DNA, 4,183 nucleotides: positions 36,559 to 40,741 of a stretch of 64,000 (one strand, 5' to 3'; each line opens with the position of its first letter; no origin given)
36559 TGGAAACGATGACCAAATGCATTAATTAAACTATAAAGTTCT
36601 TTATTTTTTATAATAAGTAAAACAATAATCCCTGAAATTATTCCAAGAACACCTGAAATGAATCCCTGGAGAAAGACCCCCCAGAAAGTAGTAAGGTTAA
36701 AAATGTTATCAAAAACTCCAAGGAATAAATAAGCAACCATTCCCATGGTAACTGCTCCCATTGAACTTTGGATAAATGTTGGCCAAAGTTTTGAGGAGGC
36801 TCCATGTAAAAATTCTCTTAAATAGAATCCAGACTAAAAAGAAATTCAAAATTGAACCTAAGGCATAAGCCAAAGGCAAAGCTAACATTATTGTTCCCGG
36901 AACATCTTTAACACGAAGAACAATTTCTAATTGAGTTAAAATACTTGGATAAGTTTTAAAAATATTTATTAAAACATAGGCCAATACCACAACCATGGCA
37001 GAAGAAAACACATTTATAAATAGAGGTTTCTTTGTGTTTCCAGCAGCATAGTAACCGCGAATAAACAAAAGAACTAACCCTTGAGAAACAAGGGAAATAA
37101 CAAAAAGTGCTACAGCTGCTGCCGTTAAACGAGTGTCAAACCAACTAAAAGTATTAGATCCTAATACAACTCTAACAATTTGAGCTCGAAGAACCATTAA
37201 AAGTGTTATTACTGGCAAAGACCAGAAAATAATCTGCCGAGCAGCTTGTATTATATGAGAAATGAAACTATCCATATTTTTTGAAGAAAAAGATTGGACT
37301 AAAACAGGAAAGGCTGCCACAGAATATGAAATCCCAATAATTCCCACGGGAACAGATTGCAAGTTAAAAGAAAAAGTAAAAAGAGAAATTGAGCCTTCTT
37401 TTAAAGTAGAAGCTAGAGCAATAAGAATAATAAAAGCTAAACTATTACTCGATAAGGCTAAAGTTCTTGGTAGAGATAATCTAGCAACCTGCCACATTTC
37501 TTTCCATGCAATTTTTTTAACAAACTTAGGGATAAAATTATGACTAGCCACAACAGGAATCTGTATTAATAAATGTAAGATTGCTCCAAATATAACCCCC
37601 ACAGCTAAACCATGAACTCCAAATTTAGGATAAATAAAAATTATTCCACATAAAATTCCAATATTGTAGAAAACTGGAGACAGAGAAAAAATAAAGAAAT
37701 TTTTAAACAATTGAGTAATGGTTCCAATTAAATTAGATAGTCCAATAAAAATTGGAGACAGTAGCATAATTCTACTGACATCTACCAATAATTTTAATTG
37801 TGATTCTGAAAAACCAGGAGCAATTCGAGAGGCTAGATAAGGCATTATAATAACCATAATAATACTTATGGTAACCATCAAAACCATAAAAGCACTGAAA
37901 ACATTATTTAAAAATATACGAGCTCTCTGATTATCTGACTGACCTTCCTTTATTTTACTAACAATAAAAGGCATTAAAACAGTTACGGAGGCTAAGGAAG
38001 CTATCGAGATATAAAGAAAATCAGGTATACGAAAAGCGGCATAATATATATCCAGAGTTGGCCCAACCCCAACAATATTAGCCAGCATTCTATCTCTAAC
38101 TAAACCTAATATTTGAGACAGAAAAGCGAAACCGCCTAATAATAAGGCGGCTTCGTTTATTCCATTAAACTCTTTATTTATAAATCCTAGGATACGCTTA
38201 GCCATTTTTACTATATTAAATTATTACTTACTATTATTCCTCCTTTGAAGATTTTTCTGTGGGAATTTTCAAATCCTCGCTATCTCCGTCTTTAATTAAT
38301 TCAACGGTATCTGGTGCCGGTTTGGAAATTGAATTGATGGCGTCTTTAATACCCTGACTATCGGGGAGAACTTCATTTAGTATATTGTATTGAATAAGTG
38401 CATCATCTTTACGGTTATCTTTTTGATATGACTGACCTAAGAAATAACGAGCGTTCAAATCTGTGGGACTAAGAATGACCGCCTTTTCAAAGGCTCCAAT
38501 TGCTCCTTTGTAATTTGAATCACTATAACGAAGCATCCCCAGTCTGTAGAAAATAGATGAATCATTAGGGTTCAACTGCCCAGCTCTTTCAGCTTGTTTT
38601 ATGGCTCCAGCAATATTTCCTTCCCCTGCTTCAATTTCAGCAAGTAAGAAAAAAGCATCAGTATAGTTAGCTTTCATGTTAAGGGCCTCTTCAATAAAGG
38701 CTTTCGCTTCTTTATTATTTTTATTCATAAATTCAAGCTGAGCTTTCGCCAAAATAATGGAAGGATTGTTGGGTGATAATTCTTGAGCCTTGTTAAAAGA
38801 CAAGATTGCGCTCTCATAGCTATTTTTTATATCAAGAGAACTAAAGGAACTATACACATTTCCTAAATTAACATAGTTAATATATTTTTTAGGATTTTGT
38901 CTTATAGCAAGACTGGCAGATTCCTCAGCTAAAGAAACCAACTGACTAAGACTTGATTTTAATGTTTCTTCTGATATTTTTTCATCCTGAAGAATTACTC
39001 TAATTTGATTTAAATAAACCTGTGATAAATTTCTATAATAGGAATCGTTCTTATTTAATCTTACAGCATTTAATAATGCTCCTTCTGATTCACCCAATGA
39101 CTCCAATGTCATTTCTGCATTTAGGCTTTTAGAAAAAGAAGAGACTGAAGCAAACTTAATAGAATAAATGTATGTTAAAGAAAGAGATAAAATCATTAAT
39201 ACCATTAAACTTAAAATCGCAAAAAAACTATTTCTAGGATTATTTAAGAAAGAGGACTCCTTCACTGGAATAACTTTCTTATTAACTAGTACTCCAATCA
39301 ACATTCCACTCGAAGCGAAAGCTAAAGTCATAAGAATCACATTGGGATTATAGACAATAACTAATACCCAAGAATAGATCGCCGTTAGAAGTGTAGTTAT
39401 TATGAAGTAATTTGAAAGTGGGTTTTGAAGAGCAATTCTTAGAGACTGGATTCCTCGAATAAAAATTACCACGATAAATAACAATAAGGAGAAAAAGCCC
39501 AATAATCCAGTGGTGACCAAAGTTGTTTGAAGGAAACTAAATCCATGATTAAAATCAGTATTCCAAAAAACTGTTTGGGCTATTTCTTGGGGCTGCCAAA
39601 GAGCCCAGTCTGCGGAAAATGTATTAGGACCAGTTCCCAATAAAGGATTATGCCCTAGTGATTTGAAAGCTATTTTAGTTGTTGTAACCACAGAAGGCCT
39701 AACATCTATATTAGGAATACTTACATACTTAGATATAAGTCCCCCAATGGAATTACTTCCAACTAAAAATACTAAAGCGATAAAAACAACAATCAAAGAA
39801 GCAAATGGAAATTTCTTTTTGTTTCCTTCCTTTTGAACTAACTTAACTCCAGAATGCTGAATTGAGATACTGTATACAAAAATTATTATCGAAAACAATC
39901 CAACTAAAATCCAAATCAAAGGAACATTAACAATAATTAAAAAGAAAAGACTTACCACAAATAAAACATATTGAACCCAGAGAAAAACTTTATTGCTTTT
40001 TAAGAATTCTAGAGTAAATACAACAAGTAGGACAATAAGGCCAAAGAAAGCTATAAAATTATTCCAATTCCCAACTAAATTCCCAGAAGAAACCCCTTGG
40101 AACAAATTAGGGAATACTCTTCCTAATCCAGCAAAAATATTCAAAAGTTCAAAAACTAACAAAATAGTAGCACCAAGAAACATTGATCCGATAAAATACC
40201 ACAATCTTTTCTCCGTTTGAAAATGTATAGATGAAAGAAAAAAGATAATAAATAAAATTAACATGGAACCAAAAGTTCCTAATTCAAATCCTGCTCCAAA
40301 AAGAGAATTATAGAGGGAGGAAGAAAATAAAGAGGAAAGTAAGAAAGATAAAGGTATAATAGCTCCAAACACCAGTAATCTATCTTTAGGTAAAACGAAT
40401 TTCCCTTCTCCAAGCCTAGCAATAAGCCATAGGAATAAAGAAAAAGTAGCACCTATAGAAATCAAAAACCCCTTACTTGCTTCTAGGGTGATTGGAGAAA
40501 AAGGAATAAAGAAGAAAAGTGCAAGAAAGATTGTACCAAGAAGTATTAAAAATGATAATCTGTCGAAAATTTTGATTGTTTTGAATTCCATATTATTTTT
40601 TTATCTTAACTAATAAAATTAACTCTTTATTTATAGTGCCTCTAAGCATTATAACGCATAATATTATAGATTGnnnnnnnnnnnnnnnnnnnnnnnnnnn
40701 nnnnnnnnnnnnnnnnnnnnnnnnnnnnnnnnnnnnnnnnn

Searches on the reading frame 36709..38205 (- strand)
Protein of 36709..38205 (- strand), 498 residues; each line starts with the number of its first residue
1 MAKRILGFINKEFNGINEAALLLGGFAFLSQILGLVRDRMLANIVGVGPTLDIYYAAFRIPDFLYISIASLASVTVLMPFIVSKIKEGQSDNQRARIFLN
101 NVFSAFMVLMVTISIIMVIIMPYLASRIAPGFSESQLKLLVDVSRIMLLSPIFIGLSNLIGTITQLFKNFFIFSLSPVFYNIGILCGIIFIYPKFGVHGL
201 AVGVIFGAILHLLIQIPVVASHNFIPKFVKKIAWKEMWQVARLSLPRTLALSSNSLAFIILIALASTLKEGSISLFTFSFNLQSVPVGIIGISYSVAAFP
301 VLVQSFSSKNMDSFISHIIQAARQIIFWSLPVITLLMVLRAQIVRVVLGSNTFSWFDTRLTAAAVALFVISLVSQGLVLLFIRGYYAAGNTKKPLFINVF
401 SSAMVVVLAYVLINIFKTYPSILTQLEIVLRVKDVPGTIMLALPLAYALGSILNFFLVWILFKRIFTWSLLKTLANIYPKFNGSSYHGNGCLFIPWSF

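Call 55: search_protein_families(library=pfam, proteins=[window:36709-38205:-], max_evalue=0.0001)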
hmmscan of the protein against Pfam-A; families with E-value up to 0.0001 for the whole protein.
window:36709-38205:- (498 aa): 1 family
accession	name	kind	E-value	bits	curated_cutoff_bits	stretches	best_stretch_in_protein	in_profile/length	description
PF03023.19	MurJ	-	9.4e-63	212.8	27.4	1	41-418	1-377/451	Lipid II flippase MurJ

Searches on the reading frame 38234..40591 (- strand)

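Call 55: search_protein_families(library=pfam, proteins=[window:38234-40591:-], max_evalue=0.0001)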
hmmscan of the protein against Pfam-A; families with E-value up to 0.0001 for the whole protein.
window:38234-40591:- (785 aa): 13 families
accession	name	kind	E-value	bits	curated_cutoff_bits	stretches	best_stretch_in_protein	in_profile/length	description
PF07719.23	TPR_2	-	1e-13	50.6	27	0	680-711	3-34/34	Tetratricopeptide repeat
PF14559.12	TPR_19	-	2.6e-12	47.3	25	0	591-646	6-61/68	Tetratricopeptide repeat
PF23914.1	TPR_CcmH_CycH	-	6.1e-12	46.1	42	1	565-678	45-155/158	Cytochrome c-type biogenesis protein H TPR domain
PF12895.13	ANAPC3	-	3e-10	40.7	27.2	0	659-732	4-76/82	Anaphase-promoting complex, cyclosome, subunit 3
PF13414.12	TPR_11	-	3.8e-10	39.7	26.8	0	689-724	5-40/42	TPR repeat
PF13428.12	TPR_14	-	1.5e-08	34.9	23.5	0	646-685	3-42/44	Tetratricopeptide repeat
PF13432.12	TPR_16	-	1.2e-07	32.5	32.7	0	682-735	1-54/65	Tetratricopeptide repeat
PF00515.34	TPR_1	-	6.1e-07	29.4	27.8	0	680-711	3-34/34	Tetratricopeptide repeat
PF13431.12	TPR_17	-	9.4e-07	29.1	24.4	0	700-732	1-33/34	Tetratricopeptide repeat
PF13181.12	TPR_8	-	3.3e-06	27.2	25.7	0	588-609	13-34/34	Tetratricopeptide repeat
PF25060.1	ARM_TT21_2nd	-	1.1e-05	25.5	27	0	665-746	44-124/270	Tetratricopeptide repeat protein 21 second ARM domain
PF24575.1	TPR_Slam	-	1.4e-05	25.9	35.2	0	589-631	60-102/104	Surface lipoprotein assembly modifier, N-terminal TPR repeats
PF25063.1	ARM_TT21_C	-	3.3e-05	24.3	35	1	589-738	34-191/209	Tetratricopeptide repeat protein 21 C-terminal ARM domain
